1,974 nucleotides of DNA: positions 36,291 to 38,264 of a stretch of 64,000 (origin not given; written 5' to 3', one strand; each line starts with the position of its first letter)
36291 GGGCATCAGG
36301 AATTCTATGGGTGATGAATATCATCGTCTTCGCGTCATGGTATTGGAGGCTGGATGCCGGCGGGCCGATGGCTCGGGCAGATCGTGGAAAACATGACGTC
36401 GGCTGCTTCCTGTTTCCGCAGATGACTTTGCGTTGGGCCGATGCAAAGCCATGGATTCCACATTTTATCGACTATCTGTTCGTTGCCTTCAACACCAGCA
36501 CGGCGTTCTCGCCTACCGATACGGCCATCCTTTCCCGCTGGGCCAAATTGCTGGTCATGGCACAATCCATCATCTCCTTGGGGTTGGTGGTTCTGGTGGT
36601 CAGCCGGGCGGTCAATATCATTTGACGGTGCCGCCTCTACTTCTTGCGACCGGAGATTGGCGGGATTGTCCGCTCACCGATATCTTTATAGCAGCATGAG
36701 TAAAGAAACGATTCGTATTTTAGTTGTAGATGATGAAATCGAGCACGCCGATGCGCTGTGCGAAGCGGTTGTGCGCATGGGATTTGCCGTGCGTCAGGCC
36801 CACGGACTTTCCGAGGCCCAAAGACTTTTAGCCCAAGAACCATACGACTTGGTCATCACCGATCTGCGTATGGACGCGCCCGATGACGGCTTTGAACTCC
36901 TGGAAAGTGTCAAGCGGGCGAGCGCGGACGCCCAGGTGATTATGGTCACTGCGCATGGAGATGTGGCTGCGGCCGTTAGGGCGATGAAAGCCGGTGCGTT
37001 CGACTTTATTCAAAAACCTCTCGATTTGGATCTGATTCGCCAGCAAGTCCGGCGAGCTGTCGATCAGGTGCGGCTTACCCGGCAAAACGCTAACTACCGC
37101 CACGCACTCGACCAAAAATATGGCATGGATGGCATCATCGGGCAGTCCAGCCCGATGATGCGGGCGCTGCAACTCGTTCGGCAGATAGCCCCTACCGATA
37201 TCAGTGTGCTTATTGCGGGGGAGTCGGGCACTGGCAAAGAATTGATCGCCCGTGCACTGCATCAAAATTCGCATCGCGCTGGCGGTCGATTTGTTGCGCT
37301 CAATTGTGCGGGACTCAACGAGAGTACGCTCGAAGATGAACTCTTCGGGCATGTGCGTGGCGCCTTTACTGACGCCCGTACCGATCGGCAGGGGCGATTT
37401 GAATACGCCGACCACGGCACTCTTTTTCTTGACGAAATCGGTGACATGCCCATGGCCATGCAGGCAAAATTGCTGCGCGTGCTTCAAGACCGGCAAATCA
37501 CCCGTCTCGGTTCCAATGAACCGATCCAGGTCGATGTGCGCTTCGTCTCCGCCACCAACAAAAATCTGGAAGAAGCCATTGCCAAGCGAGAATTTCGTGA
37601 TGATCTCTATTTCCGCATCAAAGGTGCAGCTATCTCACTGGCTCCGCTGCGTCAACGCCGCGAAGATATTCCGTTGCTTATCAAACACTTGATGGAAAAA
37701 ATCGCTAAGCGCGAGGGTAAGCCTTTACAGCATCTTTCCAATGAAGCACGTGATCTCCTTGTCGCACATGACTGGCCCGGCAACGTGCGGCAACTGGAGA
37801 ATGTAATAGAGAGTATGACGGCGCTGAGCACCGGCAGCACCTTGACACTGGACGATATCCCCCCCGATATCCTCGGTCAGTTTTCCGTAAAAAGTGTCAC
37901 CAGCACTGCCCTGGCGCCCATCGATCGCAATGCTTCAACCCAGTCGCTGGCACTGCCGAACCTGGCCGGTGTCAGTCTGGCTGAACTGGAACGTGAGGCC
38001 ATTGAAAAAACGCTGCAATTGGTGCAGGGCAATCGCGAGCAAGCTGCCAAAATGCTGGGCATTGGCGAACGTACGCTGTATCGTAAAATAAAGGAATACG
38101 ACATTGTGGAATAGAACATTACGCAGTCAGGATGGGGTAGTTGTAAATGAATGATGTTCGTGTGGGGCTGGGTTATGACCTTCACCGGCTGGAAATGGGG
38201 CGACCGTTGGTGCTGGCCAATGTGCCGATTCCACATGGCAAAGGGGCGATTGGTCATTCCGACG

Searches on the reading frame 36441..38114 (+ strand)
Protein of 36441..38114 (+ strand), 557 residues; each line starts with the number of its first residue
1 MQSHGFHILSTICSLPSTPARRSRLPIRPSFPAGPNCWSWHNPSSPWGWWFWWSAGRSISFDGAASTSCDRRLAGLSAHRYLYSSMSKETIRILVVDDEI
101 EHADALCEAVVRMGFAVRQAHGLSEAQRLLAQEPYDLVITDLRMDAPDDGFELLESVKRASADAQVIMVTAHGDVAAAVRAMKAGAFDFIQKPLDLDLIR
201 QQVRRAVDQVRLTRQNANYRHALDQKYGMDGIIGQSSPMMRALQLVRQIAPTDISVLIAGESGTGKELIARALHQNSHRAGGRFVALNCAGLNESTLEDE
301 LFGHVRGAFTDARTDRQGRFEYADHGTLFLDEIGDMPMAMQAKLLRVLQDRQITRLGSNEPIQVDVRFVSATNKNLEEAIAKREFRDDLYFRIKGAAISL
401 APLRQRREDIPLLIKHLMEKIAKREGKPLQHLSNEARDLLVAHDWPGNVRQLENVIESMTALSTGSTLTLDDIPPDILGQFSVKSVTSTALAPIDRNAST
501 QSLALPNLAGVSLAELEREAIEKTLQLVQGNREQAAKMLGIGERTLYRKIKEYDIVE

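Call 20: search_protein_families(library=pfam, proteins=[window:36441-38114:+], max_evalue=0.00001)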
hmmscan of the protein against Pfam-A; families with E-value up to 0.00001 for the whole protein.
window:36441-38114:+ (557 aa): 7 families
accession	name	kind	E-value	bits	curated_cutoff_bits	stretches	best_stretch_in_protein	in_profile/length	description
PF00158.32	Sigma54_activat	-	4.7e-69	231.8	20.2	1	232-398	1-167/168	Sigma-54 interaction domain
PF25601.1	AAA_lid_14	-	2.4e-27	95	27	1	404-480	1-77/87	AAA+ ATPase lid domain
PF00072.30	Response_reg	-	1.6e-24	86.6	30.2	1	93-203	1-110/111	Response regulator receiver domain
PF14532.12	Sigma54_activ_2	-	1.1e-18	68.2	25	1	233-403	1-138/138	Sigma-54 interaction domain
PF02954.25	HTH_8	-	1.3e-14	54.1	22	1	512-553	1-42/42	Bacterial regulatory protein, Fis family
PF07728.20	AAA_5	-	1.7e-07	31.8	22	1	256-375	2-124/139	AAA domain (dynein-related subfamily)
PF00004.35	AAA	-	1.8e-07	32.1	21.2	1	256-381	1-119/131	ATPase family associated with various cellular activities (AAA)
